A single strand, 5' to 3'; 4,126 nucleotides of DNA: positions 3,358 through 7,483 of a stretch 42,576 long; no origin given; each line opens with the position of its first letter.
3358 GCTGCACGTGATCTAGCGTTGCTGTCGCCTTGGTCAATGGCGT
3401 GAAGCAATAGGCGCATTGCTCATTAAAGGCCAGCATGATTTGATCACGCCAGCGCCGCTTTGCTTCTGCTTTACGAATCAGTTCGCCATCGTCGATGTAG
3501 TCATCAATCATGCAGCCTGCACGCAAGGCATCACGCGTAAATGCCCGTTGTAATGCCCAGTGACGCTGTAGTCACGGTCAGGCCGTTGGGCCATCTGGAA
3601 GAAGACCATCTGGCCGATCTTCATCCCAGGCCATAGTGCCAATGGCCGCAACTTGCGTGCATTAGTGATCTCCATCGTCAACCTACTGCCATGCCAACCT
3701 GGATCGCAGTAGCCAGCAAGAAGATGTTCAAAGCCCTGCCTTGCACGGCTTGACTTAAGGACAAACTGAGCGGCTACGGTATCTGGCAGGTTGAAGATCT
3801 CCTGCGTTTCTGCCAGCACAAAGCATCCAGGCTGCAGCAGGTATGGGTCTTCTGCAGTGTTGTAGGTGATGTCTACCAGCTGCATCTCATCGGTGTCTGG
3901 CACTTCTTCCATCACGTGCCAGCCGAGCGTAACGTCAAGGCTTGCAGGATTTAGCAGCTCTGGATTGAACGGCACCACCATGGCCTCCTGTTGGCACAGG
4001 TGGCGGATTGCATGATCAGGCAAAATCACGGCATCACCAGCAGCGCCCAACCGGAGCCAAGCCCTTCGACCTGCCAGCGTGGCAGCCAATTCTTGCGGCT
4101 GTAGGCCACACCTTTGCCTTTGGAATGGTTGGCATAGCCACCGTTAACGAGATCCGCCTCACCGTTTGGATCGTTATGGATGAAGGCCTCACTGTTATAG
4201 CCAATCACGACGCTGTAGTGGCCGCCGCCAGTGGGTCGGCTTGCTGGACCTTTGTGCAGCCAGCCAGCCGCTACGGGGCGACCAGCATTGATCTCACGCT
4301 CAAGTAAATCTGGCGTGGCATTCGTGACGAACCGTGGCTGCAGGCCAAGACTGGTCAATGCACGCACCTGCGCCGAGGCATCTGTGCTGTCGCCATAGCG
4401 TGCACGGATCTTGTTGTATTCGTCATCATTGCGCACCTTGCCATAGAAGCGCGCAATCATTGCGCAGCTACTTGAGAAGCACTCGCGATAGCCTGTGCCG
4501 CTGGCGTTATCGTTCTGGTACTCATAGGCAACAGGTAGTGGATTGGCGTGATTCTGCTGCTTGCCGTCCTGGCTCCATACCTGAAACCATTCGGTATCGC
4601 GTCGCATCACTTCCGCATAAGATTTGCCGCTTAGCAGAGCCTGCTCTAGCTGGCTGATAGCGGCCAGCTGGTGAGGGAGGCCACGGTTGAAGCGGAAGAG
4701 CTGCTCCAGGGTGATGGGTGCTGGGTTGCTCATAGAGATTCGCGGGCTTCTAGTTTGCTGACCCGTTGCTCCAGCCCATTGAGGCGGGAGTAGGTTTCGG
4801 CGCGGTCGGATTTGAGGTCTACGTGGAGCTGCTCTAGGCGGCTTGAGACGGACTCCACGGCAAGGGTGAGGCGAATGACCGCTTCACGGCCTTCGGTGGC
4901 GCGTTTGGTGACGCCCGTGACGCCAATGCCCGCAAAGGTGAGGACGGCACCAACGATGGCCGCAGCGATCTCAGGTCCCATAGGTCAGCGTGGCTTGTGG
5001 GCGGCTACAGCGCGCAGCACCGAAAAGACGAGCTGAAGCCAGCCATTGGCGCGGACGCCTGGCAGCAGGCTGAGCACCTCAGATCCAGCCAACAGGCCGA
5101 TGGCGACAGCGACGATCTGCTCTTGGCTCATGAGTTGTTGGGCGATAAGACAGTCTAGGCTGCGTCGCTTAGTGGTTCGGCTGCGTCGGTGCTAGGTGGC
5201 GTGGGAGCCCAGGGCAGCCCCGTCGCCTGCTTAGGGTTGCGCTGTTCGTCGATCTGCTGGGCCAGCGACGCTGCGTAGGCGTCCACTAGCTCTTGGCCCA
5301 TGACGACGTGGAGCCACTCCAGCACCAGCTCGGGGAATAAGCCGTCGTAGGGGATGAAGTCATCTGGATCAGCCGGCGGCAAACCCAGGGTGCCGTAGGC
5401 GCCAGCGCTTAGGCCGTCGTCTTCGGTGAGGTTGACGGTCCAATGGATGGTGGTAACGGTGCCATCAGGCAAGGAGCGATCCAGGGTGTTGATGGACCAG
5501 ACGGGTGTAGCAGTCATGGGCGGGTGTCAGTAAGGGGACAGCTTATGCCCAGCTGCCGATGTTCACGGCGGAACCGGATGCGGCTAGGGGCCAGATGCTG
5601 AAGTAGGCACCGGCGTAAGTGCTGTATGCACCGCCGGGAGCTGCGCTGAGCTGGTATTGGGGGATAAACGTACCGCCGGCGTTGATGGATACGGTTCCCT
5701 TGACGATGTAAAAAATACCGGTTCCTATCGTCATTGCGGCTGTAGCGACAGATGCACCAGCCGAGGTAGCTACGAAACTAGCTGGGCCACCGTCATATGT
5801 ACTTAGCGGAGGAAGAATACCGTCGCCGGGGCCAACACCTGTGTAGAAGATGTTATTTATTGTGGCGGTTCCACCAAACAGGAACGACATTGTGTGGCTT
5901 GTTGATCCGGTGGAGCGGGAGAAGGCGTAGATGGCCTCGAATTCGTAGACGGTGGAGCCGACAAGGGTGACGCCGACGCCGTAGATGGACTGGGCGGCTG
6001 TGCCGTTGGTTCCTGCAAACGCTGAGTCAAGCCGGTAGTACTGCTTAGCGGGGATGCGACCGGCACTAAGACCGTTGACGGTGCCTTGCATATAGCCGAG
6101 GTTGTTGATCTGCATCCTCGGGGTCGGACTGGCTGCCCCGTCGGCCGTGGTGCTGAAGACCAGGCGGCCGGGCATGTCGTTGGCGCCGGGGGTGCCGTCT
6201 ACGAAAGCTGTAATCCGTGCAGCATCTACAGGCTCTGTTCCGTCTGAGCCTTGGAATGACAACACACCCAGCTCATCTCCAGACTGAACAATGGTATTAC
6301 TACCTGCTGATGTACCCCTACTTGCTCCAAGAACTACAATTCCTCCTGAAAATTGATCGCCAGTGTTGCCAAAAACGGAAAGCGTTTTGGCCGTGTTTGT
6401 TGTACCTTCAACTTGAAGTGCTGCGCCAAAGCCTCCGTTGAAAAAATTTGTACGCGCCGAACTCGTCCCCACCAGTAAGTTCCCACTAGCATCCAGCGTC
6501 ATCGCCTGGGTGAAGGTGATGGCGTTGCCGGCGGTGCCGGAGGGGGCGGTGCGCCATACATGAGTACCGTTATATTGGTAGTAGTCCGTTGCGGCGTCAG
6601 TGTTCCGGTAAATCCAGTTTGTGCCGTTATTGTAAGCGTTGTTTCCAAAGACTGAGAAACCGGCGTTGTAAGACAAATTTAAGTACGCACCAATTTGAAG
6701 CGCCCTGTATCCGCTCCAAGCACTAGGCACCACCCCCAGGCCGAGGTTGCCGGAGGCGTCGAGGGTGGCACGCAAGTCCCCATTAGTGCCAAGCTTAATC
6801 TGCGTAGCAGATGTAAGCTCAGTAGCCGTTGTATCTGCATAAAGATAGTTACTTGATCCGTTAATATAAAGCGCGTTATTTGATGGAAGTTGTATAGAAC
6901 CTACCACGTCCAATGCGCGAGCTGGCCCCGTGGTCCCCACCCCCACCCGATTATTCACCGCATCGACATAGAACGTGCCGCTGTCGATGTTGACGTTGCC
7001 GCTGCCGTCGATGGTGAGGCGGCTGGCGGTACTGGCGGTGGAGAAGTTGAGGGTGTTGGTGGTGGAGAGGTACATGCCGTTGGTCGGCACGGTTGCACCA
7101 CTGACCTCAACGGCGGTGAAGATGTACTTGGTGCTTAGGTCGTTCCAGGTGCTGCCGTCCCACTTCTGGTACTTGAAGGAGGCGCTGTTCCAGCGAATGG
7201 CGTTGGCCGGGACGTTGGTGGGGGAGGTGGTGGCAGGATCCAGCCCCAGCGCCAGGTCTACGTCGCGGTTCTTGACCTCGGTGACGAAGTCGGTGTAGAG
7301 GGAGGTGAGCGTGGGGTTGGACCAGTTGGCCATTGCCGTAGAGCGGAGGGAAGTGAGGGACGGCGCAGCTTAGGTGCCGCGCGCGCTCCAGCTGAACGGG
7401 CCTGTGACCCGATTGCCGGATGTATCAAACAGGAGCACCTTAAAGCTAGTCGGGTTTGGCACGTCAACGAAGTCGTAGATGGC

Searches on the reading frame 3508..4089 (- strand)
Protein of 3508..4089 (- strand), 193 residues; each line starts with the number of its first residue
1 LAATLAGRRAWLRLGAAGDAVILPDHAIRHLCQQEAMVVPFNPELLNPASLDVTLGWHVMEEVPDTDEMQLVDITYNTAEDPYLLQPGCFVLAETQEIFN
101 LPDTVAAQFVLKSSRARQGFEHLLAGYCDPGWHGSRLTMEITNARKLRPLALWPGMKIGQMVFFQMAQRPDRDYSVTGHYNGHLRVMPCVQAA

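Call 23: search_protein_families(library=phrogs, proteins=[window:3508-4089:-], max_evalue=0.001)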
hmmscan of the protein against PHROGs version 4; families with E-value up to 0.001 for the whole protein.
window:3508-4089:- (193 aa): 1 family
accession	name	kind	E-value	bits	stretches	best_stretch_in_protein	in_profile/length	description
phrog_1663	-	DNA, RNA and nucleotide metabolism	7.2e-48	164.2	1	20-186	49-213/303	dCTP deaminase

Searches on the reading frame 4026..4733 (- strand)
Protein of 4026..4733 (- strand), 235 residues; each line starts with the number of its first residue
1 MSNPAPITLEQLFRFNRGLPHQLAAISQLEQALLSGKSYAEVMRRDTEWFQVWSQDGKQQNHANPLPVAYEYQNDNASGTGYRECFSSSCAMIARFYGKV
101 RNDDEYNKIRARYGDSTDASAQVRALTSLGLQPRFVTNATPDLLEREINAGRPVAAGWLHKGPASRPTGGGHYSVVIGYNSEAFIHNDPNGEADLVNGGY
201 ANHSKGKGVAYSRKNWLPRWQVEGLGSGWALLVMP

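Call 10: search_protein_families(library=pfam, proteins=[window:4026-4733:-], max_evalue=0.001)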
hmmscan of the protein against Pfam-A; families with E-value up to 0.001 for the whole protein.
window:4026-4733:- (235 aa): 2 families
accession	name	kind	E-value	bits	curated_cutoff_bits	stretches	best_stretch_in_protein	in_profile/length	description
PF13529.12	Peptidase_C39_2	-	5.8e-10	40.3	24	1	67-190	2-143/143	Peptidase_C39 like family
PF12385.14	Peptidase_C70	-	1.2e-06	28.9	19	1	68-192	7-126/141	Papain-like cysteine protease AvrRpt2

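Call 23: search_protein_families(library=phrogs, proteins=[window:4026-4733:-], max_evalue=0.001)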
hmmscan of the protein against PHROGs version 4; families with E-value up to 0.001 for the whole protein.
window:4026-4733:- (235 aa): 4 families
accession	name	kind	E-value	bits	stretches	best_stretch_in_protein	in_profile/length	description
phrog_10051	-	lysis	5.9e-78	264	1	8-233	226-453/455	endolysin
phrog_3617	-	unknown function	3.9e-25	89.9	1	20-230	17-229/405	-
phrog_28234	-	lysis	2.2e-19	70.8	1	1-73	1-75/372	endolysin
phrog_10075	-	unknown function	1.2e-14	54.3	1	76-228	570-726/1205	-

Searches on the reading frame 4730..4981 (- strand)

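Call 23: search_protein_families(library=phrogs, proteins=[window:4730-4981:-], max_evalue=0.001)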
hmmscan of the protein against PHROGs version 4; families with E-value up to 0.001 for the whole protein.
window:4730-4981:- (83 aa): 3 families
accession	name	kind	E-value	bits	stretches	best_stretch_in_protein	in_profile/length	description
phrog_26178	-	unknown function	2e-30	105.8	1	4-81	3-80/81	-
phrog_1863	-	unknown function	5.8e-05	23.9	1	5-80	3-80/97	-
phrog_1009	-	unknown function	0.00065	20.8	1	6-80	11-84/103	-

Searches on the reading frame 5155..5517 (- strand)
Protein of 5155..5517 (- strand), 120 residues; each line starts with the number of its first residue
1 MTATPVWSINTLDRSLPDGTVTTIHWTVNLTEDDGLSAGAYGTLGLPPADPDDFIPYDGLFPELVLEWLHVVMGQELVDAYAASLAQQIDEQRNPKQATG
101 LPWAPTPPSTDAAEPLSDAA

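Call 10: search_protein_families(library=pfam, proteins=[window:5155-5517:-], max_evalue=0.001)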
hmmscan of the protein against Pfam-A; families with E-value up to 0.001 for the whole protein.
window:5155-5517:- (120 aa): 1 family
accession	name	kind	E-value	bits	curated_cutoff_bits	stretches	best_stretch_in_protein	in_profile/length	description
PF25590.1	DUF7936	-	1.2e-25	90.6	27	1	5-103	4-103/103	Domain of unknown function (DUF7936)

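Call 23: search_protein_families(library=phrogs, proteins=[window:5155-5517:-], max_evalue=0.001)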
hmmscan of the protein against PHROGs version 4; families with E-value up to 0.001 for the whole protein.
window:5155-5517:- (120 aa): 1 family
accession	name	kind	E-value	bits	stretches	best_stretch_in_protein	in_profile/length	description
phrog_7802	-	unknown function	6.5e-26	91.7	1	1-103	1-101/102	-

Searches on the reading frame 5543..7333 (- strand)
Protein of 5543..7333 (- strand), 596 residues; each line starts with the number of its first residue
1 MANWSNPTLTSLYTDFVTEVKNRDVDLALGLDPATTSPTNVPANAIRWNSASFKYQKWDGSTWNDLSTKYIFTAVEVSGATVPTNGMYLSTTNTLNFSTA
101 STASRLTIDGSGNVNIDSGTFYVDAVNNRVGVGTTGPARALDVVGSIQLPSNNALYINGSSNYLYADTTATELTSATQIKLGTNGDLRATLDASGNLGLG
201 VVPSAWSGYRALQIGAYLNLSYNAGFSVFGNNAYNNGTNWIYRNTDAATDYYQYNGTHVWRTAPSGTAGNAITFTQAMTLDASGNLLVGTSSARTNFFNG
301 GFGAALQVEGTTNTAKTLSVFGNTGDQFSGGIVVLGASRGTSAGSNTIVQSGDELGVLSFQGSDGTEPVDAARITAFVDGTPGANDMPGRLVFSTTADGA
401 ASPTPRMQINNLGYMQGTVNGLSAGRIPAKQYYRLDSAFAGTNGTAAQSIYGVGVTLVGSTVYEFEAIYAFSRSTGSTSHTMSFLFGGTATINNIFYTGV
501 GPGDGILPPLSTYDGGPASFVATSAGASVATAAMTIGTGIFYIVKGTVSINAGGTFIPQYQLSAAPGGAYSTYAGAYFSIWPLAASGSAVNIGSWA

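Call 9: search_protein_families(library=phrogs, proteins=[window:5543-7333:-], max_evalue=0.00001)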
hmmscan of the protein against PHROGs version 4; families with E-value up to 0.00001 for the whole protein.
window:5543-7333:- (596 aa): 4 families
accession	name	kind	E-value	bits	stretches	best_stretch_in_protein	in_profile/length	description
phrog_18345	-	tail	1.7e-44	153.5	1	256-416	626-786/956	tail fiber protein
phrog_9942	-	tail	3.2e-30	105.9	2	193-414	463-656/1178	tail fiber protein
phrog_5906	-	unknown function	1.3e-10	42.6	1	98-201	11-108/197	-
phrog_19195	-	head and packaging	2.3e-09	36.5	1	350-445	559-648/1425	virion structural protein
